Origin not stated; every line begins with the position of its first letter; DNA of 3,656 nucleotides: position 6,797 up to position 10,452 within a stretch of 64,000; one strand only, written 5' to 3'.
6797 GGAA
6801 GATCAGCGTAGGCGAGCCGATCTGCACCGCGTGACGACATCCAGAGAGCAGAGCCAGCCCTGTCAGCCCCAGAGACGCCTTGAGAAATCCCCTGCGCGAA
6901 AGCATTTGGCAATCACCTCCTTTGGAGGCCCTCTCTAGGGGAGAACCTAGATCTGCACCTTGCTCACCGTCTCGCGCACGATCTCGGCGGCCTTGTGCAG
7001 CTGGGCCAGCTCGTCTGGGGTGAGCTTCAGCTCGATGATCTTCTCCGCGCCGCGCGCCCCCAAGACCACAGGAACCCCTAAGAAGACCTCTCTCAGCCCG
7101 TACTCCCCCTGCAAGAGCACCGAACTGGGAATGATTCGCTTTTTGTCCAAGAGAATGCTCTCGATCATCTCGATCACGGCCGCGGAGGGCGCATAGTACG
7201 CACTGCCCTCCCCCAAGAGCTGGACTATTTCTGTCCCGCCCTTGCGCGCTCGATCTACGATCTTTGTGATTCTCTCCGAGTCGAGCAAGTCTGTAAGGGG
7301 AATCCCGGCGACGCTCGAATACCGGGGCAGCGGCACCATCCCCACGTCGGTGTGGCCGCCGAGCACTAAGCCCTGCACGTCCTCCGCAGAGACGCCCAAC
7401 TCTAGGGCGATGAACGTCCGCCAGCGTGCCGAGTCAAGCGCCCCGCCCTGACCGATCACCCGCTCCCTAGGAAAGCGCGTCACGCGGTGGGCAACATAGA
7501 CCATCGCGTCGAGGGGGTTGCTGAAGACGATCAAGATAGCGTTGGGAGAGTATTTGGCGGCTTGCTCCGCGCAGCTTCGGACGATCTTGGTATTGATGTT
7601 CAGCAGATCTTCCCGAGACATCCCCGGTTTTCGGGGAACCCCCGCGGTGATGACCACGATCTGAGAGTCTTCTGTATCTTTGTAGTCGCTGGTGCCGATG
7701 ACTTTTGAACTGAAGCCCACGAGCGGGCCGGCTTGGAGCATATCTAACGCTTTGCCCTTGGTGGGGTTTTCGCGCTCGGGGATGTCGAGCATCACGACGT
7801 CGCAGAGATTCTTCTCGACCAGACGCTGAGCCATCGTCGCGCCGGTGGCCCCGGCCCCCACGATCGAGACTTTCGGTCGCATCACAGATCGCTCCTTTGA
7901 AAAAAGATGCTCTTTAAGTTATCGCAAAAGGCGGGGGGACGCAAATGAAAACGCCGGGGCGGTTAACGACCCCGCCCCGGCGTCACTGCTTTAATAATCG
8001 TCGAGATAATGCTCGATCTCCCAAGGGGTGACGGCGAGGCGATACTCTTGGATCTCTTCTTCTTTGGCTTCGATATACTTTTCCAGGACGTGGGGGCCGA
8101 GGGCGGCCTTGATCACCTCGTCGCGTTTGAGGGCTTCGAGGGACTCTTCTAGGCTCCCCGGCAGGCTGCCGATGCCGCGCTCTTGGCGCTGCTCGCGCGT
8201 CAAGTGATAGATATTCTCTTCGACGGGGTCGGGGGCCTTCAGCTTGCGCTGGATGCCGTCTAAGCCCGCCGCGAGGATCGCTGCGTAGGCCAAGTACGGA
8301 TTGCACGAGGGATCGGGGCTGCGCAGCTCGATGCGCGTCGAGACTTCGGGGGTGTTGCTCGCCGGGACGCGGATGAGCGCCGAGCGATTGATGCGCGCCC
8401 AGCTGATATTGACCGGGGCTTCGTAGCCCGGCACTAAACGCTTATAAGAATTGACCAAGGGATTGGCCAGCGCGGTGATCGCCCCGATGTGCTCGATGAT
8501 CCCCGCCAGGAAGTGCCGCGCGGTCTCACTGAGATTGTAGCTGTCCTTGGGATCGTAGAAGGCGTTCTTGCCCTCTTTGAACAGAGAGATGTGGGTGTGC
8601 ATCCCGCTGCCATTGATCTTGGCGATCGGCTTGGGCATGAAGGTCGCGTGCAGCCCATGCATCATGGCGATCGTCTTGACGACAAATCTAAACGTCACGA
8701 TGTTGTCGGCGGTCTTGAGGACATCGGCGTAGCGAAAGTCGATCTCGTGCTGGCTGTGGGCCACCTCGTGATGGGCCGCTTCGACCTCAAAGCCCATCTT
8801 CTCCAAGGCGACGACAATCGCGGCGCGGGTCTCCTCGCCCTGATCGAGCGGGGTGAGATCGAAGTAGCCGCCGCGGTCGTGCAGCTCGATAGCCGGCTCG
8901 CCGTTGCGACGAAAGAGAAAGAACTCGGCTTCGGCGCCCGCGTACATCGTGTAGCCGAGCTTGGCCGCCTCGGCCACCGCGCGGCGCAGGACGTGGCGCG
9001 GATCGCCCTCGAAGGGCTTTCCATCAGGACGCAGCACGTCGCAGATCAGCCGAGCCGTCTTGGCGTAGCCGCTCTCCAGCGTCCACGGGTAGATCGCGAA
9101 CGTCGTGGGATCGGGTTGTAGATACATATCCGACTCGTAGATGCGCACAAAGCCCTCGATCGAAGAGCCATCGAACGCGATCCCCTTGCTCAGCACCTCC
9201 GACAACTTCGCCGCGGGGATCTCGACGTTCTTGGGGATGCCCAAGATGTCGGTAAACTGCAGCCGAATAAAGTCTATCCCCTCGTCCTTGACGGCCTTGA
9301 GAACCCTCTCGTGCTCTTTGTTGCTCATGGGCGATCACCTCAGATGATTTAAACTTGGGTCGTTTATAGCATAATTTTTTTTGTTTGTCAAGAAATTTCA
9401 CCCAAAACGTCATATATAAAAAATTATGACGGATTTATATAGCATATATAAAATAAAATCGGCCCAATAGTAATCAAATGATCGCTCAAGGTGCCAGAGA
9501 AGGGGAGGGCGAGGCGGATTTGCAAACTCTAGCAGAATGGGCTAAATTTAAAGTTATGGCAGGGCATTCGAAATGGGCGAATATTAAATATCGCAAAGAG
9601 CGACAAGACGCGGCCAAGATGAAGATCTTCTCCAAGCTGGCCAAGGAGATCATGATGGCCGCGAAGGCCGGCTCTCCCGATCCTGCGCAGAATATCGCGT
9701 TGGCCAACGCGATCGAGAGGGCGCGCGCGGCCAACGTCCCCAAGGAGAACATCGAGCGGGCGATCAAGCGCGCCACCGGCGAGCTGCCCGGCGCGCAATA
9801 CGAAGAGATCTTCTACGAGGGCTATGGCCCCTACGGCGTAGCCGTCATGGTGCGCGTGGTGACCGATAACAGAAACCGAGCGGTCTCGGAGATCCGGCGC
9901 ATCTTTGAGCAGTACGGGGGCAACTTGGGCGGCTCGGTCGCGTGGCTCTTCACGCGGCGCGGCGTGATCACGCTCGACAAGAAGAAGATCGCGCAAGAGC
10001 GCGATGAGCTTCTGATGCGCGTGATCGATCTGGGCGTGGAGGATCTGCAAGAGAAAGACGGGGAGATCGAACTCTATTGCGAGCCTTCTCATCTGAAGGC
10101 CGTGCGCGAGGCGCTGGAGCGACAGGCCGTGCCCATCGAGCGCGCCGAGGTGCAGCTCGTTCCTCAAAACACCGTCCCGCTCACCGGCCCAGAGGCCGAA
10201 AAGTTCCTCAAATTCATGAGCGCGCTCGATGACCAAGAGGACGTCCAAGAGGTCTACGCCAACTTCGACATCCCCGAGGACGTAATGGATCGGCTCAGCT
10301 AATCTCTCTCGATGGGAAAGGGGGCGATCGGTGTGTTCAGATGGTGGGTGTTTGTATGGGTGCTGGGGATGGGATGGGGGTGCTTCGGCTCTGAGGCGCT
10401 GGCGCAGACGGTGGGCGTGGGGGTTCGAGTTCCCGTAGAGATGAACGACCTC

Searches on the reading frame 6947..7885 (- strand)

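Call 52: search_protein_families(library=pfam, proteins=[window:6947-7885:-], max_evalue=0.00001)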
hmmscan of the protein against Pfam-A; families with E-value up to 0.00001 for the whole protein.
window:6947-7885:- (312 aa): 2 families
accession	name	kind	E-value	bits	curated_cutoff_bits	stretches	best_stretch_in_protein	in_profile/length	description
PF00056.29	Ldh_1_N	-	1.7e-39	135.5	27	1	5-145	2-141/141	lactate/malate dehydrogenase, NAD binding domain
PF02866.23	Ldh_1_C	-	1.2e-28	100.7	22.6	1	150-309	3-169/174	lactate/malate dehydrogenase, alpha/beta C-terminal domain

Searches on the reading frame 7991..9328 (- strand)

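Call 52: search_protein_families(library=pfam, proteins=[window:7991-9328:-], max_evalue=0.00001)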
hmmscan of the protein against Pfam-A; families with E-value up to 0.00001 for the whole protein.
window:7991-9328:- (445 aa): 2 families
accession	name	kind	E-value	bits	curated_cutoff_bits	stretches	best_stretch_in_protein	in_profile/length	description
PF00120.29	Gln-synt_C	-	2.5e-140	467.9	24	1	108-441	2-344/344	Glutamine synthetase, catalytic domain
PF03951.24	Gln-synt_N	-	1.5e-30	105.1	33.4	1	18-101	2-82/82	Glutamine synthetase, beta-Grasp domain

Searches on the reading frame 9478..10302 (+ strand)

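Call 54: search_protein_families(library=pfam, proteins=[window:9478-10302:+], max_evalue=0.00001)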
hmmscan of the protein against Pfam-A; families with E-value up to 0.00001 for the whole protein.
window:9478-10302:+ (274 aa): 2 families
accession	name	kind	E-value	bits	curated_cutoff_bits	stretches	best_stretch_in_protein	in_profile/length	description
PF01709.26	Transcrip_reg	-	1.2e-54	184.8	27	1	108-263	1-160/160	TACO1/YebC second and third domain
PF20772.2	TACO1_YebC_N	-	3.1e-31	108.1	36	1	31-102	1-73/73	TACO1/YebC protein N-terminal domain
